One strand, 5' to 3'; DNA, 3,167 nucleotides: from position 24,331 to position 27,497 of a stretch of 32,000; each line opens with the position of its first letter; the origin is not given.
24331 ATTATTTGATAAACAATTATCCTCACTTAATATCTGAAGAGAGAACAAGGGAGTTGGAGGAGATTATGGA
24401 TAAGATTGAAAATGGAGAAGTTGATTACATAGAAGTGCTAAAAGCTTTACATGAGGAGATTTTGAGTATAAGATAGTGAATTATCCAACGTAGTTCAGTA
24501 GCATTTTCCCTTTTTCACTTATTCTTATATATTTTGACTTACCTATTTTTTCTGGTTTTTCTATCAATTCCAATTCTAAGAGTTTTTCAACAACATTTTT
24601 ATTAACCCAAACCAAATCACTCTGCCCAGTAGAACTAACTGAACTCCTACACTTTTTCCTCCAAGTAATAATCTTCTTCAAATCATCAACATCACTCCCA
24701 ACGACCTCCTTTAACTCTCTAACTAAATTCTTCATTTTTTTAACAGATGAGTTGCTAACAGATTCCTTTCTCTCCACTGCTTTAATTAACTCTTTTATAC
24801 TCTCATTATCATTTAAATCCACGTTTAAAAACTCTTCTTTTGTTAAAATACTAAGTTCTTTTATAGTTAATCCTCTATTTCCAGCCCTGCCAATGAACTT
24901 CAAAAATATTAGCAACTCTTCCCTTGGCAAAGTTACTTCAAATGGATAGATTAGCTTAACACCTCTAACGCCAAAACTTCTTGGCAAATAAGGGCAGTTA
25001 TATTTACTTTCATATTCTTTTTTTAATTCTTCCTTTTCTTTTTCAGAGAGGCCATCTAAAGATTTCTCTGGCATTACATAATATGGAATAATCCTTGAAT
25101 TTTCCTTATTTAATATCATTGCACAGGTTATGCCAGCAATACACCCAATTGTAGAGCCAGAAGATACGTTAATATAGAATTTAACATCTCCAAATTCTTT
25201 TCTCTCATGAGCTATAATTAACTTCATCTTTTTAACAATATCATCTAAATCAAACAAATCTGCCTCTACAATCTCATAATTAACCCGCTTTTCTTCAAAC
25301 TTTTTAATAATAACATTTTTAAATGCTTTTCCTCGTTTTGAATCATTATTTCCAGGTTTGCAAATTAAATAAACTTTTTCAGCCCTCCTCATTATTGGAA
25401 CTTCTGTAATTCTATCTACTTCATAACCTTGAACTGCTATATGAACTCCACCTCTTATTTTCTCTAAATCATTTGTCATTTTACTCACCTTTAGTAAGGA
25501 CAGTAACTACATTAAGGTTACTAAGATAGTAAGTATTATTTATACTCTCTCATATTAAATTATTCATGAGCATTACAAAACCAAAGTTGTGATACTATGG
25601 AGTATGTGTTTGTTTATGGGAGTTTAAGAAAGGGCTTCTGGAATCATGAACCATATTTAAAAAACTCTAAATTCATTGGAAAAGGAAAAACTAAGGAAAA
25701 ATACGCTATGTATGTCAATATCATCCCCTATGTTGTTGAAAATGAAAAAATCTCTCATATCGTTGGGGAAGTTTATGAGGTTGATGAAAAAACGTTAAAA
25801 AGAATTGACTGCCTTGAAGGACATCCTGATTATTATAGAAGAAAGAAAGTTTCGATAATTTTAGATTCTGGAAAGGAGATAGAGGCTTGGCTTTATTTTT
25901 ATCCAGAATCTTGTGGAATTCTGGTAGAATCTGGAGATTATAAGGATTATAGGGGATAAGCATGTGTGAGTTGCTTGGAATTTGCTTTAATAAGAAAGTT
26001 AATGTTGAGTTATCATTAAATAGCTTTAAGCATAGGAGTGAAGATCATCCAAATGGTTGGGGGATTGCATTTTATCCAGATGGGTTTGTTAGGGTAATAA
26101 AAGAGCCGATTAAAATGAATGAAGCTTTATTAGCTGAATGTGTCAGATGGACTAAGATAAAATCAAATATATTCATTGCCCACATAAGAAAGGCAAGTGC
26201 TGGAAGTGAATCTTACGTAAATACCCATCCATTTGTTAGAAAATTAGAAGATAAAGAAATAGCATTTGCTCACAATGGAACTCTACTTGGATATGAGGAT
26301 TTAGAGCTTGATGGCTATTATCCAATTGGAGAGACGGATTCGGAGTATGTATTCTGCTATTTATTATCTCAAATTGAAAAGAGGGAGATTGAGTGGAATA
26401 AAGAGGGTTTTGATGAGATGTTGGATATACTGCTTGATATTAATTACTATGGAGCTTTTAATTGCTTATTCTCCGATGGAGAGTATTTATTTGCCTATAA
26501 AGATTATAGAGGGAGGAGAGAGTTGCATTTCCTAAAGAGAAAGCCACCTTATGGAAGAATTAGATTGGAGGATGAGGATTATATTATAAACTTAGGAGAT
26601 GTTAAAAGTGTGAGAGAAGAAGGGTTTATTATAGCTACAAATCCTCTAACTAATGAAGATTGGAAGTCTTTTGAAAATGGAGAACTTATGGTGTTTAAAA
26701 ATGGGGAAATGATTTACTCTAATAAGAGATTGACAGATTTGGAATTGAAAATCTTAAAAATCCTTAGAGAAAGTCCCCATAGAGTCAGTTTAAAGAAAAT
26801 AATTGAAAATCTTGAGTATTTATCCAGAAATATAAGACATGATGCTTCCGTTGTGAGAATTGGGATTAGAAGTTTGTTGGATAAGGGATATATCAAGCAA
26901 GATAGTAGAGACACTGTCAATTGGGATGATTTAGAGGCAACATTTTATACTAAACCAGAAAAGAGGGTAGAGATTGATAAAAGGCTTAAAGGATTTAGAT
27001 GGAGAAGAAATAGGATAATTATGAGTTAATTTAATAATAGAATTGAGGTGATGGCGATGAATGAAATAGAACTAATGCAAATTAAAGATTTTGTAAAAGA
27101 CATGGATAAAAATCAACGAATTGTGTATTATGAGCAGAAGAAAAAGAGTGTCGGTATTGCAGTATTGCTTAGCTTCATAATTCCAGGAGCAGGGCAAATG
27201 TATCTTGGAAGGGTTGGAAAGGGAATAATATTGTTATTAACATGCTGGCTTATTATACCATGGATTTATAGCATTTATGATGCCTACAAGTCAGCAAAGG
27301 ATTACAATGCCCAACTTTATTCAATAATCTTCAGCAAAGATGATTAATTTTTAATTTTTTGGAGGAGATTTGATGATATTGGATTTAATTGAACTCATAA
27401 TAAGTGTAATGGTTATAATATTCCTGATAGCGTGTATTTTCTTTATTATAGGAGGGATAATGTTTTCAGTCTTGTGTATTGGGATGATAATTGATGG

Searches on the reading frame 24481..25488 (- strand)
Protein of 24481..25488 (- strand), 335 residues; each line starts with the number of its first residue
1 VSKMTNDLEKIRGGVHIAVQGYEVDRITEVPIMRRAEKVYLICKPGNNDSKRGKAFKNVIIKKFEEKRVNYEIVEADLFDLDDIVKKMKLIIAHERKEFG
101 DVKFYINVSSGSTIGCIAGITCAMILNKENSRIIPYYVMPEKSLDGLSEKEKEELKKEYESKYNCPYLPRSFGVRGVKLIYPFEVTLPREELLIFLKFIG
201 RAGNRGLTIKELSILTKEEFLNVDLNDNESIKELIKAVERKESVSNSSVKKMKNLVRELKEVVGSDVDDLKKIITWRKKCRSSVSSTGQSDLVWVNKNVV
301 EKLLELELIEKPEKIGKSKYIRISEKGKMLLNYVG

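Call 9: search_protein_families(library=pfam, proteins=[window:24481-25488:-], max_evalue=0.001)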
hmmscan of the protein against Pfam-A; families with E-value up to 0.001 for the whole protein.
window:24481-25488:- (335 aa): 2 families
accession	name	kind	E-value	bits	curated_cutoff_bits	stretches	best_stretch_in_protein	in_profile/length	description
PF19810.5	HFX_2341_N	-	2.6e-31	109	30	1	15-142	2-119/120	HFX_2341-like, N-terminal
PF22665.2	DUF6293_C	-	4.5e-06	27.5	27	1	251-331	32-98/101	DUF6293 C-terminal winged helix domain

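Call 11: search_protein_families(library=padloc, proteins=[window:24481-25488:-], max_evalue=0.01)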
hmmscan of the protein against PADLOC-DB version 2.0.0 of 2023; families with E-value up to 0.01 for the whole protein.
window:24481-25488:- (335 aa): 12 families
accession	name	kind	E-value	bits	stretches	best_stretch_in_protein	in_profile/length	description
PDLC01869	CARF3--CARF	-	1.7e-132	438.9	1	9-335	1-266/266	-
PDLC01847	CARF3--CARF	-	1.1e-28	98.4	1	15-157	7-136/239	-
PDLC01879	CARF3--CARF_TM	-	4.1e-20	70.4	1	13-334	18-220/222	-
PDLC01861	CARF3--CARF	-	1e-19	68.9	2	10-260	3-227/260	-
PDLC01866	CARF3--CARF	-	3e-14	51.5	1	15-145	3-120/207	-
PDLC01876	CARF3--CARF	-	6.8e-13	46.4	1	12-146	3-138/277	-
PDLC01871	CARF3--CARF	-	3.9e-11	41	1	15-126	6-119/261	-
PDLC01877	CARF3--CARF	-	1.1e-08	33.1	1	15-146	7-136/252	-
PDLC01878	CARF3--CARF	-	1.1e-08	33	1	15-127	7-123/268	-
PDLC01853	CARF3--CARF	-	0.00017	19.3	1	30-157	16-146/209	-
PDLC01031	Csx1/Csm6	-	0.00038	18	1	35-111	24-92/357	CARF+HEPN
PDLC01856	CARF3--CARF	-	0.00081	17.4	1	49-121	27-91/194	-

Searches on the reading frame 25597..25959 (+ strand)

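Call 9: search_protein_families(library=pfam, proteins=[window:25597-25959:+], max_evalue=0.001)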
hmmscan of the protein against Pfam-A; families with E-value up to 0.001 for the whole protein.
window:25597-25959:+ (120 aa): 2 families
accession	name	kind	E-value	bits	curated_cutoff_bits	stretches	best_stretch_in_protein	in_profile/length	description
PF06094.17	GGACT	-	4.5e-30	105.1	22.8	1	4-116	1-119/120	Gamma-glutamyl cyclotransferase, AIG2-like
PF13772.11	AIG2_2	-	1.3e-05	25.9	27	1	54-104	1-52/83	AIG2-like family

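Call 11: search_protein_families(library=padloc, proteins=[window:25597-25959:+], max_evalue=0.01)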
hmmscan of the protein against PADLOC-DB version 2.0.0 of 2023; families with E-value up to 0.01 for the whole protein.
window:25597-25959:+ (120 aa): 0 families

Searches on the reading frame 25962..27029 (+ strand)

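Call 9: search_protein_families(library=pfam, proteins=[window:25962-27029:+], max_evalue=0.001)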
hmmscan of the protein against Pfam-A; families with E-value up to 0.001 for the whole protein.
window:25962-27029:+ (355 aa): 2 families
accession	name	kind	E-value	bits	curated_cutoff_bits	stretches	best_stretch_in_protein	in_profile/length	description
PF13230.11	GATase_4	-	3.4e-79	266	23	1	1-255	1-258/272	Glutamine amidotransferases class-II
PF13522.11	GATase_6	-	1.8e-05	25.2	27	1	67-135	9-77/130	Glutamine amidotransferase domain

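Call 11: search_protein_families(library=padloc, proteins=[window:25962-27029:+], max_evalue=0.01)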
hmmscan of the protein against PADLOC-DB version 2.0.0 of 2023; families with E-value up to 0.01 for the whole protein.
window:25962-27029:+ (355 aa): 2 families
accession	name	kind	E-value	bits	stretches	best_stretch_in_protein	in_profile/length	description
PDLC01859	CARF3--CARF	-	9.9e-06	23.4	1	250-316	141-203/213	-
PDLC02596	DrmC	-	0.0085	13.5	0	251-305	2-57/269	DrmC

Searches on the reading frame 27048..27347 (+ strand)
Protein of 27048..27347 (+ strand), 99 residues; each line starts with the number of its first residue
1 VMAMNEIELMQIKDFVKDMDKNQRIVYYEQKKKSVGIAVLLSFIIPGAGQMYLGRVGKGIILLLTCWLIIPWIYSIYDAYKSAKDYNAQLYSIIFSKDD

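Call 9: search_protein_families(library=pfam, proteins=[window:27048-27347:+], max_evalue=0.001)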
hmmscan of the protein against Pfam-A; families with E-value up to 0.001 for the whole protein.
window:27048-27347:+ (99 aa): 3 families
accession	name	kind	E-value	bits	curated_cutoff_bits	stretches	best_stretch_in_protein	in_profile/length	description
PF05154.21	TM2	-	9.5e-10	39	27.9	1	32-79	2-50/51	TM2 domain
PF20382.3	DUF6677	-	7.8e-05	23.7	24.3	1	37-65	1-29/116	Family of unknown function (DUF6677)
PF18935.5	DUF5683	-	0.00089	19.7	26.7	0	33-83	3-56/151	Family of unknown function (DUF5683)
